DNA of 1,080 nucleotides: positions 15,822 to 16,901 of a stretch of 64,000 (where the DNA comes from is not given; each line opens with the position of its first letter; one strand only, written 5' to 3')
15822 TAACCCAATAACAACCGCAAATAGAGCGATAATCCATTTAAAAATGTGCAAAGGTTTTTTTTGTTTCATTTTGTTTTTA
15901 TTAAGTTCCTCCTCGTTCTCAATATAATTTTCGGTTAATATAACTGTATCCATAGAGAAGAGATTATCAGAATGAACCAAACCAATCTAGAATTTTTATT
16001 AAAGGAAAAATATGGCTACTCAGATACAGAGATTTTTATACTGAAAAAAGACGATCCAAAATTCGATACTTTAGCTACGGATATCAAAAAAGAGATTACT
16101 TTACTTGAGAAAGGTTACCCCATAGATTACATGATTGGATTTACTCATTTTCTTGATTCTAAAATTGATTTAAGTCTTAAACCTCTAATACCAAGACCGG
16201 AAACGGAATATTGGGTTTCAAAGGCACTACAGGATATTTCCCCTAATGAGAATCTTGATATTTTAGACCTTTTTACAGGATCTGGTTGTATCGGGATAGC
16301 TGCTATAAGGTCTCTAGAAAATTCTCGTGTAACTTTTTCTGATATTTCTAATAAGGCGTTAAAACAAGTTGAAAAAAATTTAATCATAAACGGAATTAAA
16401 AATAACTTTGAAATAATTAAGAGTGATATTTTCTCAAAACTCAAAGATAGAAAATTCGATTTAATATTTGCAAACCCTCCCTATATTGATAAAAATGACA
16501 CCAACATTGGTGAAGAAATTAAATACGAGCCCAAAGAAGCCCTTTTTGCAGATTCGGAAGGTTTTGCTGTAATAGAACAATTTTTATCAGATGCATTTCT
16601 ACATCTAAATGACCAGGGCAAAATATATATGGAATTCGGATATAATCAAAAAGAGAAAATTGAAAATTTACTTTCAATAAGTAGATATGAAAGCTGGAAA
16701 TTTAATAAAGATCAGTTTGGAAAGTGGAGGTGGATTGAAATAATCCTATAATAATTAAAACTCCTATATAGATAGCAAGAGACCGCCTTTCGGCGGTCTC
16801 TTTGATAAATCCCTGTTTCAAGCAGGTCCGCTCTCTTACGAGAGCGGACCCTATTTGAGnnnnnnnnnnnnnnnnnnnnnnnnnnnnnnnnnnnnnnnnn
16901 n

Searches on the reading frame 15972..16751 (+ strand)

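Call 59: search_protein_families(library=pfam, proteins=[window:15972-16751:+], max_evalue=0.0001)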
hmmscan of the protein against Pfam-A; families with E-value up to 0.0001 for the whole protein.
window:15972-16751:+ (259 aa): 10 families
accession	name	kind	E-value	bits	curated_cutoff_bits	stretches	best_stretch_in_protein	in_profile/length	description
PF05175.20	MTS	-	1.8e-17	64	23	1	87-206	25-145/170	Methyltransferase small domain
PF03602.21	Cons_hypoth95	-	1.5e-12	48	24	1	93-187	41-137/182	Conserved hypothetical protein 95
PF13847.12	Methyltransf_31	-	6.6e-10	39.3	27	1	92-233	2-122/145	Methyltransferase domain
PF06325.19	PrmA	-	4.1e-08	33.5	22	1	86-168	155-233/296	Ribosomal protein L11 methyltransferase (PrmA)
PF02384.22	N6_Mtase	-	1.2e-07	31.8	20.4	1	90-218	43-179/311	N-6 DNA Methylase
PF13649.12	Methyltransf_25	-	2.7e-06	28.4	27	1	97-168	1-71/97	Methyltransferase domain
PF09445.16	Methyltransf_15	-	4.6e-06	26.7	22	1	97-171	4-81/165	RNA cap guanine-N2 methyltransferase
PF07669.17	Eco57I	-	2.1e-05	25.1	25.3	1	124-219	33-131/171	Eco57I restriction-modification methylase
PF02005.22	TRM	-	4.1e-05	23.4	27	1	92-165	48-124/376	N2,N2-dimethylguanosine tRNA methyltransferase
PF08242.18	Methyltransf_12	-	7e-05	23.9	30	0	98-168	1-72/98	Methyltransferase domain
